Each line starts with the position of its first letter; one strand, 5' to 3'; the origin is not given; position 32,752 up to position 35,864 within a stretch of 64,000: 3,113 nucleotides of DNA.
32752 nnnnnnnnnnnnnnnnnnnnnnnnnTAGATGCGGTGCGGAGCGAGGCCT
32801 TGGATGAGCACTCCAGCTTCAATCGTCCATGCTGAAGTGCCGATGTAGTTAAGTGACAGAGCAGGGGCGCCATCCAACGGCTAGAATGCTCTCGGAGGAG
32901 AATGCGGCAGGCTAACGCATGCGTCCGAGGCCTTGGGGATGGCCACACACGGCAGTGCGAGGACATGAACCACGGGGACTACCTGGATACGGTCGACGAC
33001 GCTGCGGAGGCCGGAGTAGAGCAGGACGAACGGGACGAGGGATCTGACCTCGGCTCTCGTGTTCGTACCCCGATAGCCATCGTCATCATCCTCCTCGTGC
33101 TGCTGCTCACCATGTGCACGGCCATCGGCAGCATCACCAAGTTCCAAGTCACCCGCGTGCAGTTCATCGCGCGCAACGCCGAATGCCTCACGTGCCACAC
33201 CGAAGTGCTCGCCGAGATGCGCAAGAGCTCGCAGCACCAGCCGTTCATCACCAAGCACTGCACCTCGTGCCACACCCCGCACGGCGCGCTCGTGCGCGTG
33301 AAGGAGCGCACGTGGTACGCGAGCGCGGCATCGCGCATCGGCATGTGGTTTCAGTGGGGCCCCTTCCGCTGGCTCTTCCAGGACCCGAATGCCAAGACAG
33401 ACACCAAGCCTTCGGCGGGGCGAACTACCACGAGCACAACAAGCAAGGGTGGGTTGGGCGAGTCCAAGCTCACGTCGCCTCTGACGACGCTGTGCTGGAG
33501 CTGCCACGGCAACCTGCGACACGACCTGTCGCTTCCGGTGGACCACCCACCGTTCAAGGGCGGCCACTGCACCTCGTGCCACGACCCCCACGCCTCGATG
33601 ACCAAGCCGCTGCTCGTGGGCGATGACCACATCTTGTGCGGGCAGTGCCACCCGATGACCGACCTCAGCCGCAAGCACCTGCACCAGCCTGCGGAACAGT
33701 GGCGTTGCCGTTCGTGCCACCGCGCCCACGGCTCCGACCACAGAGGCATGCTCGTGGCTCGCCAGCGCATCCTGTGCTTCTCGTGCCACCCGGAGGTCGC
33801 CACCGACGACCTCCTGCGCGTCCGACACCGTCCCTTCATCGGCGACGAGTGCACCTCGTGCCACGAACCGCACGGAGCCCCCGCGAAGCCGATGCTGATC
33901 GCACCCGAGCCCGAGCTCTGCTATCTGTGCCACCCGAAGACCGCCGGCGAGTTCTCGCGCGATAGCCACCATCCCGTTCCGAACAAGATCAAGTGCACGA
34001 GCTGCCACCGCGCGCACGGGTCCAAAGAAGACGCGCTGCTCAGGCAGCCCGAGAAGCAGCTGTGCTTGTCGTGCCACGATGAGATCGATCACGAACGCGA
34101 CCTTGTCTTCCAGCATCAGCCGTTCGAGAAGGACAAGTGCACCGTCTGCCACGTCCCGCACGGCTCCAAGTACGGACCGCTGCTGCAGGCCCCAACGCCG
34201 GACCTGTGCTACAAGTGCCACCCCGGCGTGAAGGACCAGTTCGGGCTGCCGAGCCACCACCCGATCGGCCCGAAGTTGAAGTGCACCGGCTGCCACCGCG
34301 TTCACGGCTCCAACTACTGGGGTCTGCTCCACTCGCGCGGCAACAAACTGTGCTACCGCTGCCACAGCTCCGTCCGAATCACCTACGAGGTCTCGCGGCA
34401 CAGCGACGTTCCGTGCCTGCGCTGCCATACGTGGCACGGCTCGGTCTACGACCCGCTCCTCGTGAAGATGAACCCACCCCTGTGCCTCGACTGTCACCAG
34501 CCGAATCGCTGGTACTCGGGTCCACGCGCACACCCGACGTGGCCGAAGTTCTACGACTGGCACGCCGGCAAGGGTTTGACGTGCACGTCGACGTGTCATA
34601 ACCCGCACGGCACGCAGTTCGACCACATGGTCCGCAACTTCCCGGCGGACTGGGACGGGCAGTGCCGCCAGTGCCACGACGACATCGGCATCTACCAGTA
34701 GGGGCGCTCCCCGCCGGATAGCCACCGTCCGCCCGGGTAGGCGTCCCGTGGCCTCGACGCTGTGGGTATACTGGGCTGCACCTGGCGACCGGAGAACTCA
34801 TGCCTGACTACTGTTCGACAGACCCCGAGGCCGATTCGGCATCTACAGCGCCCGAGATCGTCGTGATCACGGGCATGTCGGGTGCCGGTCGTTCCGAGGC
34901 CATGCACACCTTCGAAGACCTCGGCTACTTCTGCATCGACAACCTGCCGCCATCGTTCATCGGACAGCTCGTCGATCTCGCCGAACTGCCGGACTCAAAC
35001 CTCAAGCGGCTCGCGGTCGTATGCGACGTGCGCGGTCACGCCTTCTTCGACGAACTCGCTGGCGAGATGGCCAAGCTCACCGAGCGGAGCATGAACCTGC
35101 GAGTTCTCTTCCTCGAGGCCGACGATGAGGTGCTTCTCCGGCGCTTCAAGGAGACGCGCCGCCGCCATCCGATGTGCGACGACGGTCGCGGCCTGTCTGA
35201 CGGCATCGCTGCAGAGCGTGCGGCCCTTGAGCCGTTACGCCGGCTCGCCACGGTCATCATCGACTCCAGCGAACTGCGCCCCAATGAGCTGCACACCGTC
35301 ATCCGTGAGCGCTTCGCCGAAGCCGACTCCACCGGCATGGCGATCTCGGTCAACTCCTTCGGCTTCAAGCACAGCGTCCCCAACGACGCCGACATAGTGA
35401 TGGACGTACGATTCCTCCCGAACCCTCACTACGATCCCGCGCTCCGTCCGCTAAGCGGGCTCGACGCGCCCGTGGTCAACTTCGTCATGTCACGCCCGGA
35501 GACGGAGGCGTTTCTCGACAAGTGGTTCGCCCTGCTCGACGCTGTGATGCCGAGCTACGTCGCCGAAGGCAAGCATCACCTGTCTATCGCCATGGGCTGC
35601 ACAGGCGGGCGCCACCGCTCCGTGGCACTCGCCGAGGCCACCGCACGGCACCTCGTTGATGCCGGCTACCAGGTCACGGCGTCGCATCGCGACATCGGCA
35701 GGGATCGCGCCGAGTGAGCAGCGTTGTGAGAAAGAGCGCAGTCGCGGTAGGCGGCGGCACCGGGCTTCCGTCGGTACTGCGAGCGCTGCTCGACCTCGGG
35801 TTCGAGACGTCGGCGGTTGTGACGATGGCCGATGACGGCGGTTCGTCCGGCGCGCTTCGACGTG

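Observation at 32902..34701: Nineteen-heme membrane-anchored cytochrome c inserted into the conserved uvrC / rapZ-yvcK-whiA block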

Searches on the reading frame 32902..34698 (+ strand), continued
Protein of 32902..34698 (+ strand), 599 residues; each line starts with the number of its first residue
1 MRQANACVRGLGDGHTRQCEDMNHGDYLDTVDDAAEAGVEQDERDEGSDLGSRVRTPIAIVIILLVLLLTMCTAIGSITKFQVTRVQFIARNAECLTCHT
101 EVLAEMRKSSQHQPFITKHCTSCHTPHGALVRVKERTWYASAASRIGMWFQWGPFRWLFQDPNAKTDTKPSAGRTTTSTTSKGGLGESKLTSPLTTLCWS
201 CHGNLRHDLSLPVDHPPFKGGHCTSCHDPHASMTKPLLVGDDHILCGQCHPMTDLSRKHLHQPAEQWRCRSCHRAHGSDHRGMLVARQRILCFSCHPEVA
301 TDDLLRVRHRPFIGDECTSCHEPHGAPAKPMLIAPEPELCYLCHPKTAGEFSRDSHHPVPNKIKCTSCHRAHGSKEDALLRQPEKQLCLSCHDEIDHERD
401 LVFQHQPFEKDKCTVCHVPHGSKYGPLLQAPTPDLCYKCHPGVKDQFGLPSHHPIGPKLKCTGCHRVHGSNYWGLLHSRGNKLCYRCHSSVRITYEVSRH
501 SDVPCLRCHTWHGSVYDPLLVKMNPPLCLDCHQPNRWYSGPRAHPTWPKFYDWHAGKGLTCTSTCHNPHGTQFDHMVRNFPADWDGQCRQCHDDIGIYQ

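Call 56: fold_search(model_id=the predicted structure, library=pdb)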
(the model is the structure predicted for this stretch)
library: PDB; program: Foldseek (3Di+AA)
matches with E <= 10: 43; with E <= 0.001: 1
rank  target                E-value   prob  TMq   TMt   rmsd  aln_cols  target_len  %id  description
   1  6r2q_A                9.4e-07  1.00  0.27  0.55   5.8       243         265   27  Structure of the Mtr complex (released 2020-04-22)
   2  3aae_F                1.1e+00  0.04  0.04  0.09  29.5       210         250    6  Crystal structure of Actin capping protein in complex with CARMIL fragment (released 2010-11-17)
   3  9y9l_Z                1.4e+00  0.02  0.05  0.10  27.9       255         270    6  CP at the barbed end with one cofilin on second-to-last subunit (released 2026-03-04)
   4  3aae_B                1.8e+00  0.03  0.04  0.09  28.7       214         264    6  Crystal structure of Actin capping protein in complex with CARMIL fragment (released 2010-11-17)
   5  8f8q_H                1.9e+00  0.02  0.05  0.09  27.6       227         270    7  Cryo-EM structure of the CapZ-capped barbed end of F-actin (released 2023-06-07)
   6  9q8n_B                2.2e+00  0.06  0.07  0.17  10.6       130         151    5  Cryo-EM structure of Shigella flexneri LptDE bound by a Bicyclic peptide molecule (Compound 16) (released 2025-10-15)
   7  3aae_H                2.3e+00  0.02  0.04  0.09  29.5       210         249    6  Crystal structure of Actin capping protein in complex with CARMIL fragment (released 2010-11-17)
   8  6lqi_A                2.6e+00  0.07  0.07  0.03  20.4       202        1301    9  Cryo-EM structure of the mouse Piezo1 isoform Piezo1.1 (released 2020-03-04)
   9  9i9z_B                2.8e+00  0.08  0.07  0.20  10.2       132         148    6  LpDE from Escherichia coli (released 2025-12-10)
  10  3aa6_B                3.3e+00  0.02  0.04  0.10  27.7       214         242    6  Crystal structure of Actin capping protein in complex with the Cp-binding motif derived from CD2AP (released 2010-08-04)
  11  3aa0_B                3.5e+00  0.02  0.04  0.10  29.4       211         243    5  Crystal structure of Actin Capping Protein in complex with the Cp-binding motif derived from CARMIL (released 2010-08-04)
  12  3lk3_B                3.9e+00  0.02  0.04  0.10  27.8       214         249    6  Crystal structure of CapZ bound to the CPI and CSI uncapping motifs from CARMIL (released 2010-04-07)
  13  5iv8_D                4.2e+00  0.05  0.07  0.18  10.6       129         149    5  The LPS Transporter LptDE from Klebsiella pneumoniae, core complex (released 2016-05-18)
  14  4q35_B                4.2e+00  0.04  0.07  0.18  10.4       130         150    5  Structure of a membrane protein (released 2014-06-25)
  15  9o4g_A                4.2e+00  0.04  0.05  0.05  24.2       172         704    6  Cryo-EM structure of the CHSY3-CHPF1 chondroitin synthase heterodimer (released 2026-03-04)
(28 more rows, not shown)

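Call 60: find_related_loci(query=A1, collection=metagenome_contigs, flank=6000)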
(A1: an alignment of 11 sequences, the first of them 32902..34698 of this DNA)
Query A1 (599 aa) in metagenome_contigs; peptide patterns used: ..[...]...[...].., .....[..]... (x = any residue, [..] = any of these).
600 stretches matched a pattern (row limit reached: there are more); 568 encode a relative of the query (tblastn E <= 1e-3); the best 80 are kept; 80 distinct loci.
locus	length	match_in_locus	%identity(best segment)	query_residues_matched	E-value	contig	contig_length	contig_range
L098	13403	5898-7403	37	2-598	1e-94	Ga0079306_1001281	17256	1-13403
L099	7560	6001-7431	37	29-597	8e-91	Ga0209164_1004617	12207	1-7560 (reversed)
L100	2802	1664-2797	43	85-594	2e-92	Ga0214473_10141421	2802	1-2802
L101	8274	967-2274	38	73-598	3e-89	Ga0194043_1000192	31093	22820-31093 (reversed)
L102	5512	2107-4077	37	77-598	8e-88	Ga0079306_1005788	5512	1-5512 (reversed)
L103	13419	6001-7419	36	36-592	3e-86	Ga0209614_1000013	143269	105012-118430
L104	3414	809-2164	36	72-597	2e-84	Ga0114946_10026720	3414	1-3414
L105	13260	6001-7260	40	85-592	4e-83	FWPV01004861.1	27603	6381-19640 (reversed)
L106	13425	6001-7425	35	33-592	1e-81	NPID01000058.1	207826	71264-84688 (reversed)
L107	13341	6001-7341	38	71-597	2e-81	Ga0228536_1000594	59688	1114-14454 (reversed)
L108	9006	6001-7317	37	72-596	2e-79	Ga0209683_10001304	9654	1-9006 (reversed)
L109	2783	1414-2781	36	16-592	2e-77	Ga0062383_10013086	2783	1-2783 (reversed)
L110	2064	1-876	47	90-597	9e-76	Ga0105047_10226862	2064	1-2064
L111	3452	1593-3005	33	53-596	3e-56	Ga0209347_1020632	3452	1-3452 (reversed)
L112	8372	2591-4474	31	71-596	1e-55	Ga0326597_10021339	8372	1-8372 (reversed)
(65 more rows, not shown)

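Call 66: search_solved_structures(query=A1, max_evalue=0.01, show_alignments=1)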
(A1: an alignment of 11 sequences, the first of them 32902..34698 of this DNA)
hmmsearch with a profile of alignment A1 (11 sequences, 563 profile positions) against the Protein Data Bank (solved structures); distinct sequences matched with E-value up to 0.01: 22.
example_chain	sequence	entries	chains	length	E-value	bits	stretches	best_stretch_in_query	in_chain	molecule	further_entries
6r2q_A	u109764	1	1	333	9.9e-26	93.4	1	306-530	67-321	Cystathionine beta-synthase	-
28pb_A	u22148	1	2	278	3.5e-06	28.9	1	411-530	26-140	Cytochrome c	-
3sxq_A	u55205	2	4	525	3.5e-06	28.8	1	445-509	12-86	Eight-heme nitrite reductase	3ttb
1h29_A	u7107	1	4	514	7.9e-06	27.7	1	190-297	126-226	HIGH-MOLECULAR-WEIGHT CYTOCHROME C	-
1gws_A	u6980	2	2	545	1e-05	27.3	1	190-297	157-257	HIGH-MOLECULAR-WEIGHT CYTOCHROME C | High-molecular-weight cytochrome c precursor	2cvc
2j7a_C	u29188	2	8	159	2.6e-05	26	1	442-476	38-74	CYTOCHROME C QUINOL DEHYDROGENASE NRFH | NAPC/NIRT CYTOCHROME C FAMILY PROTEIN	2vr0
6qvm_A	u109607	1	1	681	3.7e-05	25.5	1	376-505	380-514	Multiheme cytochrome cf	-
2ozy_A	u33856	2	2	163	3.9e-05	25.4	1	442-499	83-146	Cytochrome c-type protein nrfB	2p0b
2zo5_A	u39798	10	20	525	5.5e-05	24.9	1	444-512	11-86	Eight-heme nitrite reductase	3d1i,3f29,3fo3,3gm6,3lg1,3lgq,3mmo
2ot4_A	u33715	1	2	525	5.5e-05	24.9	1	444-512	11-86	Eight-heme nitrite reductase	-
4q0t_A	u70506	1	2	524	5.8e-05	24.8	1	444-512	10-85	Eight-heme nitrite reductase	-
3owm_A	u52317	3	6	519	6.5e-05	24.7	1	444-512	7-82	Eight-heme nitrite reductase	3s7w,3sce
3uu9_A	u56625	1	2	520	7e-05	24.6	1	444-512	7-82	Eight-heme nitrite reductase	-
3rkh_A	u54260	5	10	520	7e-05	24.6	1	444-512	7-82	Eight-heme nitrite reductase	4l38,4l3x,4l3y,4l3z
4q4u_A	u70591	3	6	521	7.2e-05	24.5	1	444-512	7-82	Eight-heme nitrite reductase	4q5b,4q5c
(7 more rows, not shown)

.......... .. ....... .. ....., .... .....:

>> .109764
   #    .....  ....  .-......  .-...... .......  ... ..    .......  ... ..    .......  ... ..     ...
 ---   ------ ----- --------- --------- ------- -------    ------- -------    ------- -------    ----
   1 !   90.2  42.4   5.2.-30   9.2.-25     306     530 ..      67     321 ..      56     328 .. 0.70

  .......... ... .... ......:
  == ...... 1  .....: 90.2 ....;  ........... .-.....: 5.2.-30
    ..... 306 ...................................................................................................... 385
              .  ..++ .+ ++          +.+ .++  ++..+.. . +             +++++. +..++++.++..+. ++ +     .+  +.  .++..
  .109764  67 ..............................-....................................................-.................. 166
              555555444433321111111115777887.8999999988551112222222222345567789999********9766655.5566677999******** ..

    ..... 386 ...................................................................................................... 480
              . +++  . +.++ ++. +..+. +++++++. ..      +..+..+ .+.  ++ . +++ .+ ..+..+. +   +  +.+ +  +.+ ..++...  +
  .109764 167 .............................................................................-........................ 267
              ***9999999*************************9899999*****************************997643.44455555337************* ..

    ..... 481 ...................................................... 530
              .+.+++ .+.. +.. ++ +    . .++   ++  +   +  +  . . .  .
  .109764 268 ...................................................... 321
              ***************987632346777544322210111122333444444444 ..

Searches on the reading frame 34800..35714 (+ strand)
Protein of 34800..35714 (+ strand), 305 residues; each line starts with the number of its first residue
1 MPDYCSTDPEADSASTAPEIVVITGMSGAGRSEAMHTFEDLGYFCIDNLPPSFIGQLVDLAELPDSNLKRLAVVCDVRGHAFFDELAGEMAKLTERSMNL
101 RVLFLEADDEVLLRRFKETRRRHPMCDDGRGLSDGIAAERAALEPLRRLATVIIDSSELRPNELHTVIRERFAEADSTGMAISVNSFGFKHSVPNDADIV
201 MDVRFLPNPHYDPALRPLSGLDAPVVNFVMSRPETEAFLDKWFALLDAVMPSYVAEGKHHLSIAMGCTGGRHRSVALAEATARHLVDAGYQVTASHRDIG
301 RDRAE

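Call 4: search_protein_families(library=pfam, proteins=[window:34800-35714:+], max_evalue=0.01)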
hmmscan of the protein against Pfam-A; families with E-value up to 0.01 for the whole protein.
window:34800-35714:+ (305 aa): 2 families
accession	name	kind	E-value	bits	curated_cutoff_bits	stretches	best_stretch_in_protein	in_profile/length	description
PF03668.21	RapZ-like_N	-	6.8e-48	162.9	25.4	1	19-173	2-155/158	RapZ-like N-terminal domain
PF22740.1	PapZ_C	-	1.7e-46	157.8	27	1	180-299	1-120/121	RapZ C-terminal domain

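Call 31: find_homologous_proteins(query=window:34800-35714:+, max_evalue=1e-40)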
Query window:34800-35714:+ (305 aa): 7995 proteins with E <= 1e-40 among 8000 candidates; the best 120 are listed.
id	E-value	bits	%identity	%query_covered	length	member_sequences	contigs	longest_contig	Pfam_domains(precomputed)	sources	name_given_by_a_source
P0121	2.6e-196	669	97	100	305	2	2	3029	PF03668.22,PF22740.2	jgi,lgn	-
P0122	4.4e-157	540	79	100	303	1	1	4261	PF03668.22,PF22740.2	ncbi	-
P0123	1.4e-142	493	71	100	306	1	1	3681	PF03668.22,PF22740.2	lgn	-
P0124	3.3e-141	488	72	100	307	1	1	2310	PF03668.22,PF22740.2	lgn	-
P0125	4.1e-140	485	72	100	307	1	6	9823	PF03668.22,PF22740.2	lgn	-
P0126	5.1e-138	478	70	100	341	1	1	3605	PF03668.22,PF22740.2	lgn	-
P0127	5.7e-138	478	70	100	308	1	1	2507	PF03668.22,PF22740.2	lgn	-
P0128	1.0e-137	477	70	100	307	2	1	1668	PF03668.22,PF22740.2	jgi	-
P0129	1.2e-137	477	69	100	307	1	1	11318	PF03668.22,PF22740.2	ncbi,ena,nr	ncbi:MAG TPA: RNase adapter RapZ [Coriobacteriia bacterium]|nr:RNase adapter RapZ [Coriobacteriia ba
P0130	8.7e-137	474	69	100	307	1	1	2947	PF03668.22,PF22740.2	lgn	-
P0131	1.3e-136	473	69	100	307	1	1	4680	PF03668.22,PF22740.2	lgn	-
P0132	1.9e-136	473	70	100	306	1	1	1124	PF03668.22,PF22740.2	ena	-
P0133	1.0e-135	470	70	99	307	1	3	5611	PF03668.22,PF22740.2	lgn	-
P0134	1.7e-135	469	69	100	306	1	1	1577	PF03668.22,PF22740.2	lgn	-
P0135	2.8e-135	469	70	97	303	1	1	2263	PF03668.22,PF22740.2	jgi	-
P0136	3.9e-135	468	68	100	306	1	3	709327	PF03668.22,PF22740.2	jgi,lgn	jgi:UPF0042 nucleotide-binding protein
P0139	3.1e-133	462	69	99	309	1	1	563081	PF03668.22,PF22740.2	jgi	jgi:RNase adapter protein RapZ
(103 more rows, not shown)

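Call 32: find_encoding_contigs(protein=P0122, flank=10000, max_places=2)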
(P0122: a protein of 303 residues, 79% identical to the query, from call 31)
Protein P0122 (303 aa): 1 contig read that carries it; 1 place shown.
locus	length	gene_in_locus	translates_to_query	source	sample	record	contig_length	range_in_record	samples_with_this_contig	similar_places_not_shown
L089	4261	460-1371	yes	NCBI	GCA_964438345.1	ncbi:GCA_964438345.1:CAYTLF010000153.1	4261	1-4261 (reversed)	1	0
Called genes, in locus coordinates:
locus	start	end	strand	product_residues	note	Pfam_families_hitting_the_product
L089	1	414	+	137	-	?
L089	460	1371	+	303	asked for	PF03668:RapZ-like_N, PF22740:PapZ_C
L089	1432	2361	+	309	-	PF01933:CofD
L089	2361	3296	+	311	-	PF10298:WhiA_N, PF14527:LAGLIDADG_WhiA, PF14528:LAGLIDADG_3 (weak), PF02650:HTH_WhiA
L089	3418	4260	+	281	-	?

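Call 33: find_encoding_contigs(protein=P0125, flank=10000, max_places=3)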
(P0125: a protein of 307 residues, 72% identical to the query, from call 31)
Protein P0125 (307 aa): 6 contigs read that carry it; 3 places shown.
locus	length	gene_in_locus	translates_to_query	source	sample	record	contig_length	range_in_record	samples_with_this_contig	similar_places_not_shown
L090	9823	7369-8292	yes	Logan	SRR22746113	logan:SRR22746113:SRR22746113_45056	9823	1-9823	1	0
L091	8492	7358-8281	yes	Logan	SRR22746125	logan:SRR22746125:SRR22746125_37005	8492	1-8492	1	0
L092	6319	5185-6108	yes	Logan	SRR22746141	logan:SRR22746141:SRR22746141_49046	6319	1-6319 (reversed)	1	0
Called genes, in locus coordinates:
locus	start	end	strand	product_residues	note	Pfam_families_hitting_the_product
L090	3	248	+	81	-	?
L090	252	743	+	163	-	-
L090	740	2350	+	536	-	-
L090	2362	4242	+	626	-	PF01541:GIY-YIG, PF27096:UvrC_M, PF02151:UVR (weak), PF22920:UvrC_RNaseH, PF08459:UvrC_RNaseH_dom, PF12826:HHH_2 (weak), PF14520:HHH_5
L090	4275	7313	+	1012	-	-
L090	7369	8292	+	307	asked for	PF03668:RapZ-like_N, PF22740:PapZ_C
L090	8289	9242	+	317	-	PF01933:CofD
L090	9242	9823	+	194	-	?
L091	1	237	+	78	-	?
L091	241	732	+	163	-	-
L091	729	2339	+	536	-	-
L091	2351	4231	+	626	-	PF01541:GIY-YIG, PF27096:UvrC_M, PF02151:UVR (weak), PF22920:UvrC_RNaseH, PF08459:UvrC_RNaseH_dom, PF12826:HHH_2 (weak), PF14520:HHH_5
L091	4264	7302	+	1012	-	-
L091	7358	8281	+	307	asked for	PF03668:RapZ-like_N, PF22740:PapZ_C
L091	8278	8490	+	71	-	?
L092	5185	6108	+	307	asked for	PF03668:RapZ-like_N, PF22740:PapZ_C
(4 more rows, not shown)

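Call 34: find_encoding_contigs(protein=P0136, flank=10000, max_places=1)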
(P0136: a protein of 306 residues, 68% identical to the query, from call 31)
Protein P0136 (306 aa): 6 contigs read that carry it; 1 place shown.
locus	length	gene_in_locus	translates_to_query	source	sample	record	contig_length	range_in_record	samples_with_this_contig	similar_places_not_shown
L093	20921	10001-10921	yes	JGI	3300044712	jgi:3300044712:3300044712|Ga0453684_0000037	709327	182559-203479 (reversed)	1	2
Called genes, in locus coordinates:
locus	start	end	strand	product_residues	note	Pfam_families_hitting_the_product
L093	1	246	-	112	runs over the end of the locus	PF00543:P-II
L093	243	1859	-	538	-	PF00909:Ammonium_transp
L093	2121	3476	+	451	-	PF00999:Na_H_Exchanger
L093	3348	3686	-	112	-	PF00543:P-II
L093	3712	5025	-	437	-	PF00909:Ammonium_transp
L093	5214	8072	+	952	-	PF00005:ABC_tran (faint), PF02463:SMC_N (faint), PF13191:AAA_16 (faint), PF13476:AAA_23 (faint), PF13555:AAA_29 (faint), PF20703:nSTAND1 (faint), PF17760:UvrA_inter, PF17755:UvrA_DNA-bind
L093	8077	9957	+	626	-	PF01541:GIY-YIG, PF27096:UvrC_M, PF02151:UVR (weak), PF22920:UvrC_RNaseH, PF08459:UvrC_RNaseH_dom, PF00633:HHH (faint), PF12826:HHH_2 (weak), PF14520:HHH_5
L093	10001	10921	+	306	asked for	PF03668:RapZ-like_N, PF22740:PapZ_C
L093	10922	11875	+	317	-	PF01933:CofD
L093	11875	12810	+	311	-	PF10298:WhiA_N, PF14527:LAGLIDADG_WhiA, PF14528:LAGLIDADG_3 (weak), PF02650:HTH_WhiA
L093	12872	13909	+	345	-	PF00044:Gp_dh_N, PF02800:Gp_dh_C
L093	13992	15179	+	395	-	PF00162:PGK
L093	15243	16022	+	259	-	PF00121:TIM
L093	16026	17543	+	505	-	PF01676:Metalloenzyme, PF06415:iPGM_N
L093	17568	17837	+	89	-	PF03840:SecG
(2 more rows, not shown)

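Call 35: find_encoding_contigs(protein=P0139, flank=10000, max_places=1)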
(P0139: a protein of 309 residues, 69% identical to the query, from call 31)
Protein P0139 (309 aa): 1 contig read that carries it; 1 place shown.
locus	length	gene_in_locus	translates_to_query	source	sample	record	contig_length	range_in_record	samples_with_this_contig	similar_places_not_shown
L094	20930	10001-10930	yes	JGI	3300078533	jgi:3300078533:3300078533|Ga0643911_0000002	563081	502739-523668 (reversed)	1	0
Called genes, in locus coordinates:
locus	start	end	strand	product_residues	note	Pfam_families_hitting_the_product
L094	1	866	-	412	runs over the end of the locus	PF00909:Ammonium_transp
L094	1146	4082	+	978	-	PF00005:ABC_tran (faint), PF02463:SMC_N (faint), PF13304:AAA_21 (faint), PF13476:AAA_23 (faint), PF13555:AAA_29 (faint), PF20703:nSTAND1 (faint), PF17760:UvrA_inter, PF17755:UvrA_DNA-bind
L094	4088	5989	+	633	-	PF01541:GIY-YIG, PF27096:UvrC_M, PF02151:UVR (weak), PF22920:UvrC_RNaseH, PF08459:UvrC_RNaseH_dom, PF00633:HHH (faint), PF12826:HHH_2 (weak), PF14520:HHH_5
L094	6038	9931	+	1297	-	PF09925:DUF2157 (weak)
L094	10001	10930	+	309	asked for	PF03668:RapZ-like_N, PF22740:PapZ_C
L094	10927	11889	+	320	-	PF01933:CofD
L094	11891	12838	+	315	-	PF10298:WhiA_N, PF14528:LAGLIDADG_3 (faint), PF14527:LAGLIDADG_WhiA, PF02650:HTH_WhiA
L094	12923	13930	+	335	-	PF00044:Gp_dh_N, PF02800:Gp_dh_C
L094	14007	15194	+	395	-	PF00162:PGK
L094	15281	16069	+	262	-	PF00121:TIM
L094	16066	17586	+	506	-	PF01676:Metalloenzyme, PF06415:iPGM_N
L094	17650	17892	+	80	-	PF03840:SecG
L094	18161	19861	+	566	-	PF00496:SBP_bac_5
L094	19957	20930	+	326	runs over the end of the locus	PF19300:BPD_transp_1_N, PF00528:BPD_transp_1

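Call 36: find_encoding_contigs(protein=P0121, flank=10000, max_places=3)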
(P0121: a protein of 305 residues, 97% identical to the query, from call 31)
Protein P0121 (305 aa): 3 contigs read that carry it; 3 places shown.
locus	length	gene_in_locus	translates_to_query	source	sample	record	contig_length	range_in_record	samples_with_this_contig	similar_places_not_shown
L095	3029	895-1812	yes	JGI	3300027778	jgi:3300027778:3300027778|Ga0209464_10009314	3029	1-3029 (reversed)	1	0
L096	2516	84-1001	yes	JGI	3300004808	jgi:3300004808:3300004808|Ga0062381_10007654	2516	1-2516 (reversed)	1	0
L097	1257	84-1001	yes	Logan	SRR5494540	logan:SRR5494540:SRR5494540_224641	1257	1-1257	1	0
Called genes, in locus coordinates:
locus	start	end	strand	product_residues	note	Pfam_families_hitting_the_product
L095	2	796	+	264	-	?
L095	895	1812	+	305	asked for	PF03668:RapZ-like_N, PF22740:PapZ_C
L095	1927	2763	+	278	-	PF04199:Cyclase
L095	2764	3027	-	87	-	?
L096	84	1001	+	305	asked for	PF03668:RapZ-like_N, PF22740:PapZ_C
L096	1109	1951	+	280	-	PF01933:CofD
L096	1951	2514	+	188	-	?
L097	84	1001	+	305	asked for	PF03668:RapZ-like_N, PF22740:PapZ_C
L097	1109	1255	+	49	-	?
